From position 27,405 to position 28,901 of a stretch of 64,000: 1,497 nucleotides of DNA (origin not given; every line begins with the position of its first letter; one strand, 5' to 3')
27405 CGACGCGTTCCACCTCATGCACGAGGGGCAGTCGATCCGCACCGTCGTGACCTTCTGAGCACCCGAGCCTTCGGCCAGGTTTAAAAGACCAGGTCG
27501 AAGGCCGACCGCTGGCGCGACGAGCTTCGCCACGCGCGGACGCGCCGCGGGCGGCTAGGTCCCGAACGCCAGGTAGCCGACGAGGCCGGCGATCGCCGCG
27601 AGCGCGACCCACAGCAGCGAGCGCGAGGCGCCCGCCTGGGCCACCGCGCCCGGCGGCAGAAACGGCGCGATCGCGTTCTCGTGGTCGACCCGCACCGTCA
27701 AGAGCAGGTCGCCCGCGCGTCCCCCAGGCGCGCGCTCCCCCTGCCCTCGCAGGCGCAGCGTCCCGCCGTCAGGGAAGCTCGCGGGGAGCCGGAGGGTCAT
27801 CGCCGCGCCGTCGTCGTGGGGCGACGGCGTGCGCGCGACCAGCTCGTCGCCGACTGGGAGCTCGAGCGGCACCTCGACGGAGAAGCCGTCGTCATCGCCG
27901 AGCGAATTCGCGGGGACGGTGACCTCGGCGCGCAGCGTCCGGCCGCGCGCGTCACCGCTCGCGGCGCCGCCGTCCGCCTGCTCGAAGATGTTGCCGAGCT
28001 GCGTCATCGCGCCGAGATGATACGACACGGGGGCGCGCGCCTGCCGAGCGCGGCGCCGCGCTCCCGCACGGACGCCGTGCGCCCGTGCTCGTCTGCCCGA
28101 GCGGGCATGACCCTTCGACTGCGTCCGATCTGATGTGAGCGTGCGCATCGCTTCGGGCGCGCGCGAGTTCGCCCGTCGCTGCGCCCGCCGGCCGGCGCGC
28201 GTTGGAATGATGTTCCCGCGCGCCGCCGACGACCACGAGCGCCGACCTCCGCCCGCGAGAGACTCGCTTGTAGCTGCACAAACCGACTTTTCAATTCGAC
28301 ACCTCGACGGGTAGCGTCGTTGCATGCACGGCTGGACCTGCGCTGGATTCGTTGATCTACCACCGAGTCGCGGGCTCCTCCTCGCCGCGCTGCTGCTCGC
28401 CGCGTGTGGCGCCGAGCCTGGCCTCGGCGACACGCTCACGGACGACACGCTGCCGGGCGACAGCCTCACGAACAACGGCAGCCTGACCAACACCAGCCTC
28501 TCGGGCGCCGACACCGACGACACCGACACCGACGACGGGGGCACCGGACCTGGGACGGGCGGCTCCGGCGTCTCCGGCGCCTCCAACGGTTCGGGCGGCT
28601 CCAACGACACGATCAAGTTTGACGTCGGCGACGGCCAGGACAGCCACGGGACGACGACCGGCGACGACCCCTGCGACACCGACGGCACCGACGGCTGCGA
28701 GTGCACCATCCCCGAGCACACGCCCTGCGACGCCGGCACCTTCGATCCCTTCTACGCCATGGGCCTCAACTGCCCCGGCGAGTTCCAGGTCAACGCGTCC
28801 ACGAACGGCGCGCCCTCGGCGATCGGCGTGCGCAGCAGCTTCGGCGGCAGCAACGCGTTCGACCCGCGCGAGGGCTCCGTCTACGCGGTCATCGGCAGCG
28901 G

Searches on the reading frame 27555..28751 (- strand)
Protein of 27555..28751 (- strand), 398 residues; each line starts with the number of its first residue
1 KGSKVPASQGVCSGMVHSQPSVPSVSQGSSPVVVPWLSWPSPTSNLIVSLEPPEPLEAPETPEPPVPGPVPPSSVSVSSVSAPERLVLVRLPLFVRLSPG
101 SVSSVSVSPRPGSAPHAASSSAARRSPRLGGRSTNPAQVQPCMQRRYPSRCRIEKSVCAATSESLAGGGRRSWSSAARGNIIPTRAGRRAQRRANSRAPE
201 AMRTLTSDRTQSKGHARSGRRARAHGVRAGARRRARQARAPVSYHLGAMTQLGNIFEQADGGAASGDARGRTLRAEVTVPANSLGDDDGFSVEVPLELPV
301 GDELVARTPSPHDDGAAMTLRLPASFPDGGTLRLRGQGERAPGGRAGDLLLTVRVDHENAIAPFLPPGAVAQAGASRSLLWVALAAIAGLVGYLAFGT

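Call 43: search_protein_families(library=pfam, proteins=[window:27555-28751:-], max_evalue=0.01)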
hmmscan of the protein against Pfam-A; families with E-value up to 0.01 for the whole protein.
window:27555-28751:- (398 aa): 1 family
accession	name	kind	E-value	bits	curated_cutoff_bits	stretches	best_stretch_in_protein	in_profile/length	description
PF01556.23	DnaJ_C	-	3.1e-05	24.5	26.6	1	314-358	30-76/152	DnaJ C terminal domain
